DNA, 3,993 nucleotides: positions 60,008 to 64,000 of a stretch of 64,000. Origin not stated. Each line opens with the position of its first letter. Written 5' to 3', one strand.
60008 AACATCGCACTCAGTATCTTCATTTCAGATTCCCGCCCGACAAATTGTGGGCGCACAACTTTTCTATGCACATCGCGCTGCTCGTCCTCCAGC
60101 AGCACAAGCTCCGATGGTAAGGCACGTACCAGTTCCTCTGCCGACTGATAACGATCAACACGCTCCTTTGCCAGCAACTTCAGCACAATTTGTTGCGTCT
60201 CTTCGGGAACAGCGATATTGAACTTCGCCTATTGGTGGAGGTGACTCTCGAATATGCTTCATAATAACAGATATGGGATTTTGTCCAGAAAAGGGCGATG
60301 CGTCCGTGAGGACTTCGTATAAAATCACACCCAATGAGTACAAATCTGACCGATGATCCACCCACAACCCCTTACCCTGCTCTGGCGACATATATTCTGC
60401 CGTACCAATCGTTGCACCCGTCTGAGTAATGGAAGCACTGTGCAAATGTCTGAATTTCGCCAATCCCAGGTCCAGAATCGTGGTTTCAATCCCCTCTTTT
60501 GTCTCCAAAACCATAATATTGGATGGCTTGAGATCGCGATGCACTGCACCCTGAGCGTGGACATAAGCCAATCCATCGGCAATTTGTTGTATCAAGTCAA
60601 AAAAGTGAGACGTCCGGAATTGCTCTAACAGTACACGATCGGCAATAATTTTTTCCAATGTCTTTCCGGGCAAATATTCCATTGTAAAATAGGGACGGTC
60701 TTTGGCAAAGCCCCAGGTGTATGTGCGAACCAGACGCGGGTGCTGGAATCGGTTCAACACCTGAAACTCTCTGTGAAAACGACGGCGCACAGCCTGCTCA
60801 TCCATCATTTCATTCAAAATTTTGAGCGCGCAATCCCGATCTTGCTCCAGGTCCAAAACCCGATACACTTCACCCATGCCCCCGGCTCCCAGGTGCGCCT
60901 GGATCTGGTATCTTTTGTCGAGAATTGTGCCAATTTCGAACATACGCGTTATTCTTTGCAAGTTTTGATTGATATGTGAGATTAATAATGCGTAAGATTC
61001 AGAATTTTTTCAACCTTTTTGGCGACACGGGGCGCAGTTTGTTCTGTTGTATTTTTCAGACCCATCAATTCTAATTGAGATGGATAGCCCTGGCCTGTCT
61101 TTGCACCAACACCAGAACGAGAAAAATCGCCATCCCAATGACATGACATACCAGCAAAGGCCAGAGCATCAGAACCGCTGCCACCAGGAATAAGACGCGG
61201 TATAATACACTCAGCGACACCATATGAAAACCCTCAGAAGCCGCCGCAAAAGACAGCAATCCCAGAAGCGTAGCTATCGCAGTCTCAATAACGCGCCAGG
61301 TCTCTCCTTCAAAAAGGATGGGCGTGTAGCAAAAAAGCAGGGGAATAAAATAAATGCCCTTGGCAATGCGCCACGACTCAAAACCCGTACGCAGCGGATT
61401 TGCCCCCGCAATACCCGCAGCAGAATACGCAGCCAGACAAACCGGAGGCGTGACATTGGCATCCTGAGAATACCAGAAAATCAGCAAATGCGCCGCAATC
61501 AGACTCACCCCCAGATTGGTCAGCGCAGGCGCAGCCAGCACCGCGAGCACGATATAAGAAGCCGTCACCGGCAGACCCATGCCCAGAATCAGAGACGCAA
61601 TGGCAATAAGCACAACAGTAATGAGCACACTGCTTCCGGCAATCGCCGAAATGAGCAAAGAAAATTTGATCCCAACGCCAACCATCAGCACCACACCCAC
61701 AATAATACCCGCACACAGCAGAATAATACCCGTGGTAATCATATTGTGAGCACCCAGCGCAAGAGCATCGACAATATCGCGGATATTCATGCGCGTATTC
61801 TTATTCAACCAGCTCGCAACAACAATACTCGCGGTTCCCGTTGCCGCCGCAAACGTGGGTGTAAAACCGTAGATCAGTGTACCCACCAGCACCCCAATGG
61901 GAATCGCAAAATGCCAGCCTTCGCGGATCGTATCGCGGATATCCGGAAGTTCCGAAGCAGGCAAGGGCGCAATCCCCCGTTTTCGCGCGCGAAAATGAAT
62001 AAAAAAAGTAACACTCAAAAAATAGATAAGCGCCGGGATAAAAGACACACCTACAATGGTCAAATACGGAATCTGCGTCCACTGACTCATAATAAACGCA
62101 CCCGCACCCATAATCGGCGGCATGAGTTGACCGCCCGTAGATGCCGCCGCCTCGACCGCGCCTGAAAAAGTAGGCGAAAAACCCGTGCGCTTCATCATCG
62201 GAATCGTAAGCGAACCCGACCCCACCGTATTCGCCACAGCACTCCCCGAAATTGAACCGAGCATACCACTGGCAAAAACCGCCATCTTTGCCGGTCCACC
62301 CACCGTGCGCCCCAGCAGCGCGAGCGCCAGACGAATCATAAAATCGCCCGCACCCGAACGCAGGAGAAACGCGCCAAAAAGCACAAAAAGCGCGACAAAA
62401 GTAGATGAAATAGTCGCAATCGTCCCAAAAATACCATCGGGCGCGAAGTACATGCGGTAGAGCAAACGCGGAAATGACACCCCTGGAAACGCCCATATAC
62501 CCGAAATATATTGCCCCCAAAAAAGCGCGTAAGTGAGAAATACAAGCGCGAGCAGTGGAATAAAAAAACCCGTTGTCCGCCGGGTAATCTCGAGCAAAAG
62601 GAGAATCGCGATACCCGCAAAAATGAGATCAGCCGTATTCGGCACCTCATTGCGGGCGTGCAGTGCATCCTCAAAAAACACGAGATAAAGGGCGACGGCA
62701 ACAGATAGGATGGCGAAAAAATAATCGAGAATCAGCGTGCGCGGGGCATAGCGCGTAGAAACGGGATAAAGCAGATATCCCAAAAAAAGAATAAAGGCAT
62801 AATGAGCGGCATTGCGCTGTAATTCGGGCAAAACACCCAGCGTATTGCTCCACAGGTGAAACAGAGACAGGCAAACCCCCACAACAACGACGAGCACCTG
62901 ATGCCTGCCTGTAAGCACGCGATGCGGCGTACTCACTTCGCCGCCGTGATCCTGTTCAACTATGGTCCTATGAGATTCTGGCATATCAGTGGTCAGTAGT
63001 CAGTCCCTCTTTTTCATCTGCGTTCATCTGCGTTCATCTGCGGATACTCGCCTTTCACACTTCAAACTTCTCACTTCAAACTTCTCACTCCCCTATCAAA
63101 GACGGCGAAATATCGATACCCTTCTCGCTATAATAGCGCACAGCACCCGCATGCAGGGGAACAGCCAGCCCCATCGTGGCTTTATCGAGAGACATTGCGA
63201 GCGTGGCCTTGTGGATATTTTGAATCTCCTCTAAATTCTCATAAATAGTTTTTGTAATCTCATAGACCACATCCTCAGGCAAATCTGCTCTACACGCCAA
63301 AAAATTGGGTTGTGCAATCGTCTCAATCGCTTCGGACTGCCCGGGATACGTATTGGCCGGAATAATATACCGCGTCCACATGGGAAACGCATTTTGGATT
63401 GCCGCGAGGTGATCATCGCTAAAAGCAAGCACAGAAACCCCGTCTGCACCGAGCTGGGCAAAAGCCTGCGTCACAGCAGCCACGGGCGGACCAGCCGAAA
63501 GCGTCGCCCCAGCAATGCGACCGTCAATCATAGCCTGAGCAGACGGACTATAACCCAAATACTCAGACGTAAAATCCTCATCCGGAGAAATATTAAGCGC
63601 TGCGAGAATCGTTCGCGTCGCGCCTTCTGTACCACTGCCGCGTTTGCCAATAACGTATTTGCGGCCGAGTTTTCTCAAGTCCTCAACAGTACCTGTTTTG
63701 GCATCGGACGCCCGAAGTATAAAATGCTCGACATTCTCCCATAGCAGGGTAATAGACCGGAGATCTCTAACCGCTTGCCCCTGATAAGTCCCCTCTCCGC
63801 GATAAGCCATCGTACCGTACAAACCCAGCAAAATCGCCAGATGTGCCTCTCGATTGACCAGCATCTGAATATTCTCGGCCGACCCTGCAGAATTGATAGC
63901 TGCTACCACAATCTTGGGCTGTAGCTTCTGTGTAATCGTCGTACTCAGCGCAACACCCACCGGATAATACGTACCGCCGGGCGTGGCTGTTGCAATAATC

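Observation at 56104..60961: Ser/Thr kinase, STAND ATPase, TPR, GAF and sigma-54 activator encoded as one frameshift-split 1600-aa gene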

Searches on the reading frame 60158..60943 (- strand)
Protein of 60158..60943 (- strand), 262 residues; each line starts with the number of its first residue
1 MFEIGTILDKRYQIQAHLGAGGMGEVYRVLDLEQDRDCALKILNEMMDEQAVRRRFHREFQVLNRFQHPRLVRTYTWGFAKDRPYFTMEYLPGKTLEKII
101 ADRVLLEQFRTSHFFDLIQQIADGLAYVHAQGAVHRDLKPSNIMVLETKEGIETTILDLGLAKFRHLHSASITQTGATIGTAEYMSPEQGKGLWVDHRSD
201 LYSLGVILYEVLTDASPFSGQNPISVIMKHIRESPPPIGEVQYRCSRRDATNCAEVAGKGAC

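Call 12: list_cluster_members(proteins=[P0014, window:60158-60943:-, P0001, P0007, P0013])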
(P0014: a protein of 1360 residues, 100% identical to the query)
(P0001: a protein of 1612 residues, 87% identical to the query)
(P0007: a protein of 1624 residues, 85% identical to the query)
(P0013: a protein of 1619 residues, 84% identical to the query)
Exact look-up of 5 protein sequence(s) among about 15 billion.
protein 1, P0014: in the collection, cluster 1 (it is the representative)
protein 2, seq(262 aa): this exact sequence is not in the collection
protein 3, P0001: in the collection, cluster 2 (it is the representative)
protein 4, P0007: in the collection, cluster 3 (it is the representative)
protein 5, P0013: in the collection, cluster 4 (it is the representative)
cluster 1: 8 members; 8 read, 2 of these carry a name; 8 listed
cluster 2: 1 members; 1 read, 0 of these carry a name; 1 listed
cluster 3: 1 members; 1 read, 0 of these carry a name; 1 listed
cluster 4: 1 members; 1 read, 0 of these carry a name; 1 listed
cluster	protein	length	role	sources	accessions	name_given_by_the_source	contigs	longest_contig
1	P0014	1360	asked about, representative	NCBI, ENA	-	-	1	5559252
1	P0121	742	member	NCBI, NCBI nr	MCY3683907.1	MAG: protein kinase [Gemmatimonadetes bacterium] | protein kinase [Gemmatimonadota bacterium]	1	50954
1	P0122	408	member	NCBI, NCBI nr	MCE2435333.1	MAG: sigma-54-dependent Fis family transcriptional regulator, partial [Candidatus ... | sigma-54-dependent Fis family transcriptional regulator [Candidatus Latescibacterota ...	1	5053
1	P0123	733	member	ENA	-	-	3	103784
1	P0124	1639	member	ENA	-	-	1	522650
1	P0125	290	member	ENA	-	-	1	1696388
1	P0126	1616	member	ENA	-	-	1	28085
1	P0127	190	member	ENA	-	-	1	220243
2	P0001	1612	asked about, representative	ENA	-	-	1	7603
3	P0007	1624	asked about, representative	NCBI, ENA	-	-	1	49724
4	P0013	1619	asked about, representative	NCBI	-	-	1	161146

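Call 13: find_encoding_contigs(protein=P0126, flank=6000, max_places=3)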
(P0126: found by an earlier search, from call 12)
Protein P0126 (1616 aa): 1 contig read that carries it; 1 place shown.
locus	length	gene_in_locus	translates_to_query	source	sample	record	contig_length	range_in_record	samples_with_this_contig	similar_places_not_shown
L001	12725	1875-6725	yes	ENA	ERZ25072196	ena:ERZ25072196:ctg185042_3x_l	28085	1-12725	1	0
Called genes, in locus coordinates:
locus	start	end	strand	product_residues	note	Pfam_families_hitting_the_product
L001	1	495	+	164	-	?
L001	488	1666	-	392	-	PF04389:Peptidase_M28 (weak)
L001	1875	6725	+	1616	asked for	PF00069:Pkinase, PF07714:PK_Tyr_Ser-Thr, PF13191:AAA_16, PF01590:GAF, PF13185:GAF_2, PF00158:Sigma54_activat, PF14532:Sigma54_activ_2, PF25601:AAA_lid_14, +9 more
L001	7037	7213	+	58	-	-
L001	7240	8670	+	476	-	PF13353:Fer4_12, PF04055:Radical_SAM, PF13186:SPASM (faint)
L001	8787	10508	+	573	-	PF04055:Radical_SAM, PF13353:Fer4_12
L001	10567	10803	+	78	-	-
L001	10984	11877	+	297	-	PF00005:ABC_tran, PF13304:AAA_21 (weak)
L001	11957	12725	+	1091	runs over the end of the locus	PF25275:Golvesin_C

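Call 14: find_encoding_contigs(protein=P0124, flank=6000, max_places=3)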
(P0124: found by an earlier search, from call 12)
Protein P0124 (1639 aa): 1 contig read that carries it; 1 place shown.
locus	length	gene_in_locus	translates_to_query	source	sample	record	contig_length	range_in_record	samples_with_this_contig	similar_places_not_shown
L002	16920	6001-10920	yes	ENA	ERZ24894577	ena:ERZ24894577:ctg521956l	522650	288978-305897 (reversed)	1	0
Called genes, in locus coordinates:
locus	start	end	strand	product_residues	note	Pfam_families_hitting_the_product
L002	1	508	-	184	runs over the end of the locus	PF00027:cNMP_binding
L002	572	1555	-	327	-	PF13371:TPR_9 (weak), PF14559:TPR_19, PF13424:TPR_12 (weak), PF13371:TPR_9 (weak), PF13432:TPR_16, PF13424:TPR_12, PF00515:TPR_1, PF07719:TPR_2, +15 more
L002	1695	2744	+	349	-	PF16868:NMT1_3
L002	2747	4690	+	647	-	PF06808:DctM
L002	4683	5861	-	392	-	PF04389:Peptidase_M28 (weak)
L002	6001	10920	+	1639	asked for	PF00069:Pkinase, PF07714:PK_Tyr_Ser-Thr, PF13191:AAA_16, PF01590:GAF, PF13185:GAF_2, PF00158:Sigma54_activat, PF14532:Sigma54_activ_2, PF25601:AAA_lid_14, +9 more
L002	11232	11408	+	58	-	-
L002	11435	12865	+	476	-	PF13353:Fer4_12, PF04055:Radical_SAM, PF13186:SPASM (faint)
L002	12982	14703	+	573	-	PF04055:Radical_SAM, PF13353:Fer4_12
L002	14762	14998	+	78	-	-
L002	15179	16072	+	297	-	PF00005:ABC_tran, PF13304:AAA_21 (weak)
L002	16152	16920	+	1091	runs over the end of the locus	PF25275:Golvesin_C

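Call 36: search_protein_families(library=ncbifam, proteins=[P0126], max_evalue=0.01)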
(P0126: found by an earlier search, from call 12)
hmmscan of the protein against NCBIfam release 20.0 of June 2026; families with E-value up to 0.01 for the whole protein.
P0126 (1616 aa): 52 families (the best 25 are shown)
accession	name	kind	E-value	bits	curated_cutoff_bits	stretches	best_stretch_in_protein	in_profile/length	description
TIGR01817.1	nifA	equivalog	7.8e-118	394.5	528.85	1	1129-1565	6-453/534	nif-specific transcriptional activator NifA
NF003451.0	PRK05022.1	equivalog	2e-109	366.7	476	1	1230-1616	112-511/512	nitric oxide reductase transcriptional regulator NorR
TIGR02915.1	PEP_resp_reg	equivalog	5.3e-100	335.4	502.6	1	1274-1615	108-444/445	PEP-CTERM-box response regulator transcription factor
NF041552.1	TF_PrdR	equivalog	2.1e-98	330.1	795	1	1286-1612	245-575/577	sigma-54 dependent transcriptional regulator PrdR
NF008469.0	PRK11361.1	equivalog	4e-97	325.8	714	1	1286-1614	123-455/461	acetoacetate metabolism transcriptional regulator AtoC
TIGR01818.1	ntrC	equivalog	1.9e-94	317.1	558.6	1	1277-1611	107-461/463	nitrogen regulation protein NR(I)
NF038308.1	RNA_repair_RtcR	equivalog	3.8e-91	306.5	650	1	1281-1576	156-459/530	RNA repair transcriptional activator RtcR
TIGR03903.1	TOMM_kin_cyc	equivalog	2.9e-88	297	705.75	3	36-276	4-245/1267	TOMM system kinase/cyclase fusion protein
NF007689.0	PRK10365.1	equivalog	3.7e-88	296.2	760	1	1308-1612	141-441/441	sigma-54-dependent response regulator transcription factor ZraR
NF041946.1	LuxO_transreg_Vib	equivalog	1.2e-87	294.7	800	1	1280-1612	108-459/463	quorum-sensing sigma-54 dependent transcriptional regulator LuxO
TIGR02329.1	propionate_PrpR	equivalog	2.5e-87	293.7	499.2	1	1287-1611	193-525/526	propionate catabolism operon regulatory protein PrpR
NF011958.0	PRK15429.1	equivalog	7.8e-87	292.5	830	1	1183-1615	247-686/692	formate hydrogenlyase transcriptional activator FlhA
NF041906.1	V4R_TF_MobR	exception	1.4e-86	291.2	999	1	1288-1610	214-541/544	phenol degradation transcriptional regulator MobR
NF033483.0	PknB_PASTA_kin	equivalog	1.8e-83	281.5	450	1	4-279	1-269/563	Stk1 family PASTA domain-containing Ser/Thr kinase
NF011953.0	PRK15424.1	equivalog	3.1e-82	276.9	703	1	1282-1612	196-533/538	propionate catabolism operon regulatory protein PrpR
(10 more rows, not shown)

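Call 43: search_solved_structures(query=P0126, max_evalue=0.00001)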
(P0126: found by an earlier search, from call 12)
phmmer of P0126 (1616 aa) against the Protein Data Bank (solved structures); distinct sequences matched with E-value up to 0.00001: 2444 (the best 60 are shown).
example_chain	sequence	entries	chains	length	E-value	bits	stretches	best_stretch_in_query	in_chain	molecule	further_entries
1ojl_A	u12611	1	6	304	3.3e-83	283.4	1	1308-1612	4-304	TRANSCRIPTIONAL REGULATORY PROTEIN ZRAR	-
9qq6_C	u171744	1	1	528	1.2e-79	271.6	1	1196-1552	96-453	Nif-specific regulatory protein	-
8p53_C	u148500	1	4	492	4.8e-72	246.4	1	1282-1541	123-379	Transcriptional regulator FleQ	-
6iy8_A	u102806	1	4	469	5.6e-72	246.2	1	1291-1546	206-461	Positive regulator CapR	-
5exx_A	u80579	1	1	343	5.8e-71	242.8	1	1307-1541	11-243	Transcriptional regulator FleQ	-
8pb9_D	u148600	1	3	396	1.9e-70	241.1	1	1281-1539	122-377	Transcriptional regulator FleQ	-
6jdi_A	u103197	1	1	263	2e-70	241.1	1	1307-1539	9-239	Nitrogen assimilation regulatory protein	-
5exp_A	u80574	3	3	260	8.4e-70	239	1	1307-1539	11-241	Transcriptional regulator FleQ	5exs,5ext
7ejw_C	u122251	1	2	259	9.4e-70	238.8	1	1307-1539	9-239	Transcriptional regulator FleQ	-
6j7e_A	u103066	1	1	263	9.8e-70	238.8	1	1307-1539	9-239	Nitrogen assimilation regulatory protein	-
6jdl_A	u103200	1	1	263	2.5e-69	237.4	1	1307-1539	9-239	Nitrogen assimilation regulatory protein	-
26jl_A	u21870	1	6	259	6.7e-66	226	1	1308-1539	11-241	Flagellar regulatory protein A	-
4l4u_A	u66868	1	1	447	4.3e-65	223.4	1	1285-1615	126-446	Transcriptional regulator (NtrC family)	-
5ep0_A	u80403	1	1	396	2.3e-64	221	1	1303-1542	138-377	Putative repressor protein luxO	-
5ep1_A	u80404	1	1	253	2.3e-64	221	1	1309-1542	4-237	Putative repressor protein luxO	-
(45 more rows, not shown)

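Call 60: find_encoding_contigs(protein=P0125, flank=6000, max_places=2)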
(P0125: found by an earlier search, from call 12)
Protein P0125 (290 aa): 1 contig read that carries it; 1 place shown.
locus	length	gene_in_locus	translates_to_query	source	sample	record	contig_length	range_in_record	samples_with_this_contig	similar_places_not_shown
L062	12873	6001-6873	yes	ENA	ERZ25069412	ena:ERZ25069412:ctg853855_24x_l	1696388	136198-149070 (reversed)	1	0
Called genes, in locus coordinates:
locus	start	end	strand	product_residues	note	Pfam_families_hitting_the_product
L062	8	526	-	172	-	PF00027:cNMP_binding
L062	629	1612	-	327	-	PF13371:TPR_9 (weak), PF14559:TPR_19, PF13424:TPR_12 (weak), PF13432:TPR_16, PF14559:TPR_19 (weak), PF13424:TPR_12, PF00515:TPR_1, PF07719:TPR_2, +14 more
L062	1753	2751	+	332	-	PF16868:NMT1_3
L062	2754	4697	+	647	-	PF06808:DctM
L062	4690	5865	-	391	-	PF04389:Peptidase_M28 (weak)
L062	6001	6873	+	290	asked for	PF00069:Pkinase, PF01636:APH (faint), PF07714:PK_Tyr_Ser-Thr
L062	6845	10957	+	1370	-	PF13191:AAA_16, PF13401:AAA_22, PF01590:GAF, PF13185:GAF_2, PF00158:Sigma54_activat, PF14532:Sigma54_activ_2, PF25601:AAA_lid_14, PF02954:HTH_8, +9 more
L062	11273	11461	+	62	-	-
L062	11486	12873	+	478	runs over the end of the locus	PF13353:Fer4_12 (weak), PF04055:Radical_SAM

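Call 61: find_encoding_contigs(protein=P0123, flank=6000, max_places=3)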
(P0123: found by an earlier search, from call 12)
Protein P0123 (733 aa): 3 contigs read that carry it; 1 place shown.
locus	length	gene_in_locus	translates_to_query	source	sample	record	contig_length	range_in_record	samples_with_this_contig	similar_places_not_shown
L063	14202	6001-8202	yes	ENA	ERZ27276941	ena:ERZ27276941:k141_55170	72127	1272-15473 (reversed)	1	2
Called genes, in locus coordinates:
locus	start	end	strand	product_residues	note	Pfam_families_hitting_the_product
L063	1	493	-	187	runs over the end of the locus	PF00027:cNMP_binding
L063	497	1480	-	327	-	PF14559:TPR_19 (weak), PF13424:TPR_12 (weak), PF13432:TPR_16, PF14559:TPR_19, PF13424:TPR_12, PF00515:TPR_1, PF07719:TPR_2, PF13181:TPR_8 (weak), +14 more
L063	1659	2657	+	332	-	PF16868:NMT1_3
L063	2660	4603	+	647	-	PF06808:DctM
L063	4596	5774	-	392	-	PF04389:Peptidase_M28 (weak)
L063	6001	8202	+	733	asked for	PF00069:Pkinase, PF07714:PK_Tyr_Ser-Thr, PF17667:Pkinase_fungal (faint), PF13191:AAA_16, PF13401:AAA_22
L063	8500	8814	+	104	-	-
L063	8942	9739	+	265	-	-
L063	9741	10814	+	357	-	PF14684:Tricorn_C1, PF03572:Peptidase_S41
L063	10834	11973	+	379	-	PF26686:DUF8575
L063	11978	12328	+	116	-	PF13499:EF-hand_7 (faint), PF13833:EF-hand_8 (faint), PF00036:EF-hand_1 (faint), PF13202:EF-hand_5 (faint), PF13405:EF-hand_6 (faint), PF00404:Dockerin_1 (weak)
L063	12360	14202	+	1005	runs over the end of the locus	PF00027:cNMP_binding, PF03412:Peptidase_C39, PF00664:ABC_membrane, PF00005:ABC_tran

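Call 72: search_protein_families(library=padloc, proteins=[P0126], max_evalue=0.001)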
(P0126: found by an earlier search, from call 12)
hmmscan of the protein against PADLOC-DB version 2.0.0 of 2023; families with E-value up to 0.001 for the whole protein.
P0126 (1616 aa): 40 families (the best 25 are shown)
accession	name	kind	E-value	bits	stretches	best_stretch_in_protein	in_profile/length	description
PDLC01995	RtcR_PspF2--CARF_AAA_HTH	-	8.2e-117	389.3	1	1286-1615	146-480/481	-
PDLC04042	PD-T4-6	-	8.5e-82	273.1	1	7-279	6-273/292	-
PDLC04060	PD-T4-6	-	5.5e-79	264.3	1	4-279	2-270/486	-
PDLC04061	PD-T4-6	-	4e-77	258.9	1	5-279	11-284/510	-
PDLC04053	PD-T4-6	-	2.9e-73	245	1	10-282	9-275/311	-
PDLC04057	PD-T4-6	-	8.4e-70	234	1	4-278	2-270/443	-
PDLC04047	PD-T4-6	-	4.3e-69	231.1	1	1-277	1-271/327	-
PDLC04043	PD-T4-6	-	2.2e-68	229.4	1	10-278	15-277/452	-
PDLC04052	PD-T4-6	-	2.5e-66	222.9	1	7-273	6-271/496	-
PDLC04039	PD-T4-6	-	4.5e-64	215.1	1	5-278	10-275/458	-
PDLC04040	PD-T4-6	-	1.2e-63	213.7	1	18-278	2-265/547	-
PDLC04054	PD-T4-6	-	4.4e-62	208.5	1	2-278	3-273/347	-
PDLC04138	mad6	-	1.4e-60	204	1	8-279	49-314/659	mads_6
PDLC04048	PD-T4-6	-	2.2e-60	202.9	1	1-276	1-270/354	-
PDLC04041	PD-T4-6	-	2.8e-58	196.2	1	11-293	29-308/443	-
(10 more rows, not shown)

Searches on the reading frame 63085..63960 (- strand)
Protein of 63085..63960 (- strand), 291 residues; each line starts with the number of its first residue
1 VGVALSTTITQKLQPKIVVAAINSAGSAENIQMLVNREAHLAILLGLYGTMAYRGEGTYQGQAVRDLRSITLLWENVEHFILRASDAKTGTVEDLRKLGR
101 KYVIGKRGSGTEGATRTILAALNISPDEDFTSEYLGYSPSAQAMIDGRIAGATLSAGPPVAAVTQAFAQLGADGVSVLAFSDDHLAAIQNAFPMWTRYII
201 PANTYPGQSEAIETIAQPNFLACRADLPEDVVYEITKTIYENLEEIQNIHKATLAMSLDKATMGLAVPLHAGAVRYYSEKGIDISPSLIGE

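Call 30: search_protein_families(library=pfam, proteins=[window:63085-63960:-], max_evalue=0.001)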
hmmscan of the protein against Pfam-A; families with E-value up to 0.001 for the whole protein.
window:63085-63960:- (291 aa): 1 family
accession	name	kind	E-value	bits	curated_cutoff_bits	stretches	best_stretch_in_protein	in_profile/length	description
PF16868.10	NMT1_3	-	9.4e-96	321.3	27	1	1-281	13-289/289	NMT1-like family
